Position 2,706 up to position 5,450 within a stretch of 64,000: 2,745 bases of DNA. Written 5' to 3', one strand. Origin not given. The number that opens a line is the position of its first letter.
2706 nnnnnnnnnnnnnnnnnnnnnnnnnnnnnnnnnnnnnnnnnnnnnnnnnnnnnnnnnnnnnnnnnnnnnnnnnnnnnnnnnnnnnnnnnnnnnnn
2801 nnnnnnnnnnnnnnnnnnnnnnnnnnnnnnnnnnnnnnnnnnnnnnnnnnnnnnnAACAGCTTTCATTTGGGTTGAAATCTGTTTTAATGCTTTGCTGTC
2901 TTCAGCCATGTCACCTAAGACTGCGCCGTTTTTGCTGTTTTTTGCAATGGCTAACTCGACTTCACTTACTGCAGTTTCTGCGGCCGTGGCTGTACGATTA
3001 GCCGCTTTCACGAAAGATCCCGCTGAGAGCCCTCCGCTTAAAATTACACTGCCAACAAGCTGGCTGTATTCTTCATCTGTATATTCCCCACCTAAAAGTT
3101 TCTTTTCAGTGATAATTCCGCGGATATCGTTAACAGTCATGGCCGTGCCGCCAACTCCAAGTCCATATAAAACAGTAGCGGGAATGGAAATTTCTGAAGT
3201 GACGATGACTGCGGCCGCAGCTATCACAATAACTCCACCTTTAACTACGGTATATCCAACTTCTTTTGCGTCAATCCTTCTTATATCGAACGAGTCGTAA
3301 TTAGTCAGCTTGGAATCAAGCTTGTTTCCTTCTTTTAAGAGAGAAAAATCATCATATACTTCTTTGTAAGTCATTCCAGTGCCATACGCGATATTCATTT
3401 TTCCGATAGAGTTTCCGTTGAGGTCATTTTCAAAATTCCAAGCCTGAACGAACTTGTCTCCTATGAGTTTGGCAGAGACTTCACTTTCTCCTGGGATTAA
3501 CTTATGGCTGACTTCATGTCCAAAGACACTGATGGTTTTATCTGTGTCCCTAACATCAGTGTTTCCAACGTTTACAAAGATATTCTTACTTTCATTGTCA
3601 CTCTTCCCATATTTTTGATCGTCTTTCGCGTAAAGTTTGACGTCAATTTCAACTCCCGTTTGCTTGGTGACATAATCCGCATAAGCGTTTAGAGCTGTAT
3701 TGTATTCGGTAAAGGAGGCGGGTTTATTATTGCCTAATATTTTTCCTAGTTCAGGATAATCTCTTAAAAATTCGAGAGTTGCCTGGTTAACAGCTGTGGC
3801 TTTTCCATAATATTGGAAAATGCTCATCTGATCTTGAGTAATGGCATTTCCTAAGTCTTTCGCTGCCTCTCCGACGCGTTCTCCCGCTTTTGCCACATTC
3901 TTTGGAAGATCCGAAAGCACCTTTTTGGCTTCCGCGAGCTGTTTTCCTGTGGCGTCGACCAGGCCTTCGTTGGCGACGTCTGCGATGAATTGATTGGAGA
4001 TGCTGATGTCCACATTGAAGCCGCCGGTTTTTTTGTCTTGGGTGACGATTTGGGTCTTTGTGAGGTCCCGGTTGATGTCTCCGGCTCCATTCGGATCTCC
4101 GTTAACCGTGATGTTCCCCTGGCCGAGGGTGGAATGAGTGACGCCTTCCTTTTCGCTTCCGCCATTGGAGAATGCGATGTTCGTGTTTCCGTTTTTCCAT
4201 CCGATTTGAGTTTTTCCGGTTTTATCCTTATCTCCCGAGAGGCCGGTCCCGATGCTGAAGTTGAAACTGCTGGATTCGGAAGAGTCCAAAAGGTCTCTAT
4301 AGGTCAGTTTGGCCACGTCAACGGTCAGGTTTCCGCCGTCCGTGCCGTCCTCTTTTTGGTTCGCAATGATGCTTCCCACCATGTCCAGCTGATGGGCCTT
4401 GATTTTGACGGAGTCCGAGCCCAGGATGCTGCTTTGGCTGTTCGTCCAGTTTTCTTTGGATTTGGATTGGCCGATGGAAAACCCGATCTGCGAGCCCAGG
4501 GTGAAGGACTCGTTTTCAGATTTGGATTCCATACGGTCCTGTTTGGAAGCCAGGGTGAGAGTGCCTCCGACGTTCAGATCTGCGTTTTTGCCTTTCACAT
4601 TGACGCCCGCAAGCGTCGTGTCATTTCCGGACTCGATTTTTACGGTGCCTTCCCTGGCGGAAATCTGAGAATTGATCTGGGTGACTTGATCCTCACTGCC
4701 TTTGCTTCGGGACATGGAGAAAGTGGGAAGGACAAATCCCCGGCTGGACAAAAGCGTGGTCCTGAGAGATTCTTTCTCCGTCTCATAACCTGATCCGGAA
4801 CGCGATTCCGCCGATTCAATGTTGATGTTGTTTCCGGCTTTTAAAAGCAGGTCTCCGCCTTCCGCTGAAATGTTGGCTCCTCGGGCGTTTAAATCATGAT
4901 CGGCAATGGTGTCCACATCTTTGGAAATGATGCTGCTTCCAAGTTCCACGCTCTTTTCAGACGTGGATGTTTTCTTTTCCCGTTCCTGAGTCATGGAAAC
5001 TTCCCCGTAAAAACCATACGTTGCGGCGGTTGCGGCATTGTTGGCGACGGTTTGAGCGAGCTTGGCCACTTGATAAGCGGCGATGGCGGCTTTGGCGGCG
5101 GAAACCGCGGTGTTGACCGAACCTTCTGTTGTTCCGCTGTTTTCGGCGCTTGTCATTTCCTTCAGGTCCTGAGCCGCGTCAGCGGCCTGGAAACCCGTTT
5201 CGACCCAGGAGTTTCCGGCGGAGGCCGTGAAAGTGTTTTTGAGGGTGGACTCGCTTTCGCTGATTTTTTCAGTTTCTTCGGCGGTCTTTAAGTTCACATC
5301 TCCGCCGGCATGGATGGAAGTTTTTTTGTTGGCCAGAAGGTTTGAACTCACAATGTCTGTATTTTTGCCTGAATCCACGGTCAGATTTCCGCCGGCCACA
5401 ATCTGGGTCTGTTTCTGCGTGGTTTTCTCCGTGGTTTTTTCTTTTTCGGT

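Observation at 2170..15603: CDI-like two-partner-secretion locus: FadL-like OMP, TpsB, 3361-aa TpsA with a compositionally foreign HExxH-containing C-terminal module and a coupled candidate immunity gene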

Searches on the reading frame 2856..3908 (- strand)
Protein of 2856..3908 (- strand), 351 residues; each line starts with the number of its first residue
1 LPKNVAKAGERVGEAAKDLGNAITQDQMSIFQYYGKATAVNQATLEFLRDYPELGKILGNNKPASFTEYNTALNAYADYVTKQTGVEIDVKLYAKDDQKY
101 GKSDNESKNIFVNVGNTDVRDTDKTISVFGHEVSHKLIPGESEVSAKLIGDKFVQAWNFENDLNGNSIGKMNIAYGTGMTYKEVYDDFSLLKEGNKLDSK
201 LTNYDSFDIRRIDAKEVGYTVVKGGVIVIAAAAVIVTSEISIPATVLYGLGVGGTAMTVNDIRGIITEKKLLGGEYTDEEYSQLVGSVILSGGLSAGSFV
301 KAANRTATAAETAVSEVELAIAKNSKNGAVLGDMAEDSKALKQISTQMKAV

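Call 49: find_related_loci(query=window:2856-3908:-, collection=genome_contigs, flank=6000)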
Query window:2856-3908:- (351 aa) in genome_contigs; peptide patterns used: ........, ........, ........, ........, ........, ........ (x = any residue, [..] = any of these).
55 stretches matched a pattern, but none encodes a relative of the query by tblastn (E <= 1e-3).

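Call 52: find_related_loci(query=window:2856-3908:-, collection=metagenome_contigs, flank=6000)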
Query window:2856-3908:- (351 aa) in metagenome_contigs; peptide patterns used: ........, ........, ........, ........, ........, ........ (x = any residue, [..] = any of these).
92 stretches matched a pattern, but none encodes a relative of the query by tblastn (E <= 1e-3).

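Call 72: find_related_loci(query=window:2856-3908:-, collection=viral_contigs, flank=3000)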
Query window:2856-3908:- (351 aa) in viral_contigs; peptide patterns used: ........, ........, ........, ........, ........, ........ (x = any residue, [..] = any of these).
5 stretches matched a pattern, but none encodes a relative of the query by tblastn (E <= 1e-3).

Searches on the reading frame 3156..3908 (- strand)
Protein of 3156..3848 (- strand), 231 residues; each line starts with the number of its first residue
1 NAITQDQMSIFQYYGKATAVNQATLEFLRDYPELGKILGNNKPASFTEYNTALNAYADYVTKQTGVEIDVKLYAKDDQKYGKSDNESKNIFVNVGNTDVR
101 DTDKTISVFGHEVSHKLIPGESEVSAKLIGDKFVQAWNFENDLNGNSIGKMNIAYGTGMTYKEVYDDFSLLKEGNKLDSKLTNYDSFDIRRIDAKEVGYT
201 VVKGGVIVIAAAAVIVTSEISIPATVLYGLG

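Call 17: search_protein_families(library=pfam, proteins=[window:3156-3848:-], max_evalue=10)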
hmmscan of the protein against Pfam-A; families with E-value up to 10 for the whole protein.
window:3156-3848:- (231 aa): 1 family
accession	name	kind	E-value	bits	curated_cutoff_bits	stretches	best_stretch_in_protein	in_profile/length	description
PF09199.15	SSL_OB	-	0.016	15.9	27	1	62-106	33-77/84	Staphylococcal superantigen-like OB-fold domain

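Call 48: find_homologous_proteins(query=window:3246-3908:-, max_evalue=0.01)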
Query window:3246-3908:-: 144 candidates shared short words with the query, none scored E <= 0.01.

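Call 56: predict_structure(protein=window:3246-3908:-)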
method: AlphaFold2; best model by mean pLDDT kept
length: 221 residues; sequences in the alignment: 1
mean_pLDDT: 37.9   pTM: 0.36
mean pLDDT of the five models: 37.9, 37.2, 35.8, 34.3, 32.8
residues with pLDDT >= 90: 0; 70-90: 0; 50-70: 29; < 50: 192
segments of 3 or more residues with pLDDT < 50: 1-45, 57-66, 83-86, 88-185, 189-221
pLDDT, mean of each block of 10 residues (from residue 1): 32 41 31 28 50 54 46 56 48 35 31 29 23 25 34 38 37 41 49 41 37 30 24
secondary structure, 60 per line:
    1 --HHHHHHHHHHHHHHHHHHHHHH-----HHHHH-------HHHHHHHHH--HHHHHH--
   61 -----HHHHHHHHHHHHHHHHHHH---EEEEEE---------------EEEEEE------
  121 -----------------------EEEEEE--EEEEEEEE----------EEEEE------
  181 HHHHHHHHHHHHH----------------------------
elements in order: H3-24 H30-34 H42-50 H53-58 H66-84 E88-93 E109-114 E144-149 E152-159 E170-174 H181-193

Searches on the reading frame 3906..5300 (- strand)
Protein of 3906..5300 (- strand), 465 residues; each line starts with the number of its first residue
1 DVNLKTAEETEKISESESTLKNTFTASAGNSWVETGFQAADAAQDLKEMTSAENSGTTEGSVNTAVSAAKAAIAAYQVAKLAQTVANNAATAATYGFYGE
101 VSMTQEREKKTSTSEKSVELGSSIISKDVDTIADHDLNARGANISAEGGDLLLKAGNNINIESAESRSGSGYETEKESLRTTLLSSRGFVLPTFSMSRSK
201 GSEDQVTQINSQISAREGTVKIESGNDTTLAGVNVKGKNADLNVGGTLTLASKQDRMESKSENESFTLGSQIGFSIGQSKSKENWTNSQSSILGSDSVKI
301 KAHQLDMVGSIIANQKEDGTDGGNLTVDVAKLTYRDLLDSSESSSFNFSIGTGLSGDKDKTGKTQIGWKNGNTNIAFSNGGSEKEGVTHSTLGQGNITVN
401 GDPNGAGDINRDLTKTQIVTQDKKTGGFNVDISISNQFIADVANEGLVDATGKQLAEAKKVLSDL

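Call 51: find_related_loci(query=window:3906-5300:-, collection=genome_contigs, flank=8000)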
Query window:3906-5300:- (465 aa) in genome_contigs; peptide patterns used: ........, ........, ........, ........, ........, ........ (x = any residue, [..] = any of these).
75 stretches matched a pattern, but none encodes a relative of the query by tblastn (E <= 1e-3).
